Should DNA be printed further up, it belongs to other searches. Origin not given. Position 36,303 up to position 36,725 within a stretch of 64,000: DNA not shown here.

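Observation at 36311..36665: SOS box in an AT-rich tract driving an unannotated 40-aa hydrophobic peptide gene (possible LexA-controlled small membrane peptide or toxin)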

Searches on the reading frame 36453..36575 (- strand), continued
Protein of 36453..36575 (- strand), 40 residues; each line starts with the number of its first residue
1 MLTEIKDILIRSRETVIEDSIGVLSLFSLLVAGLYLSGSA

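Call 76: search_dna_similar(query=window:36456-36575:-, collection=plasmids, mode=protein, max_evalue=1, max_rows=10)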
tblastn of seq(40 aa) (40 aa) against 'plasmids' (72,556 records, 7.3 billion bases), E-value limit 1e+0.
Records with a match: 1; places in all: 1; records where one place covers at least 80% of the query: 1.
Best place of each record, by identity: <60% 1.
By first word of the organism name: Pseudorhodobacter 1.
By predicted mobility (MOB-suite, as given by PLSDB): mobilizable 1.
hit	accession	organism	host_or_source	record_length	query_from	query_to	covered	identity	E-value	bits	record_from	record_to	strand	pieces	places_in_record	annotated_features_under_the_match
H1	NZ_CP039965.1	Pseudorhodobacter turbinis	single bacterial isolate,Turban shell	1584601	1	36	90%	55.6%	1e-4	43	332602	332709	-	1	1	record has no annotation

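Call 77: predict_structure(alignment_id=A1)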
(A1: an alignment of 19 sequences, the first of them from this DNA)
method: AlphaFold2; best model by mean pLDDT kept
length: 40 residues; sequences in the alignment: 19
mean_pLDDT: 93.2   pTM: 0.51
mean pLDDT of the five models: 93.2, 91.5, 91.4, 90.3, 90.3
residues with pLDDT >= 90: 35; 70-90: 4; 50-70: 1; < 50: 0
segments of 3 or more residues with pLDDT < 50: none
pLDDT, mean of each block of 10 residues (from residue 1): 91 95 97 89
secondary structure, 60 per line:
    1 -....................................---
elements in order: H2-37

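Call 78: get_annotated_region(hit=H1, flank=4000)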
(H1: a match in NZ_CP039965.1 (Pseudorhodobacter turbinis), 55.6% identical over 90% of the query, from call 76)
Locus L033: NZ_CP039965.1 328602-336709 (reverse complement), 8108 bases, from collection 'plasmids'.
description: Pseudorhodobacter turbinis strain S12M18 plasmid unnamed1, complete sequence
organism: Pseudorhodobacter turbinis (NCBI taxid 2500533)
taxonomy: Bacteria; Pseudomonadota; Alphaproteobacteria; Rhodobacterales; Paracoccaceae; Pseudorhodobacter; Pseudorhodobacter turbinis
host: -; source: single bacterial isolate,Turban shell; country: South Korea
typing (MOB-suite, as given by PLSDB): mobilizable; relaxase MOBP
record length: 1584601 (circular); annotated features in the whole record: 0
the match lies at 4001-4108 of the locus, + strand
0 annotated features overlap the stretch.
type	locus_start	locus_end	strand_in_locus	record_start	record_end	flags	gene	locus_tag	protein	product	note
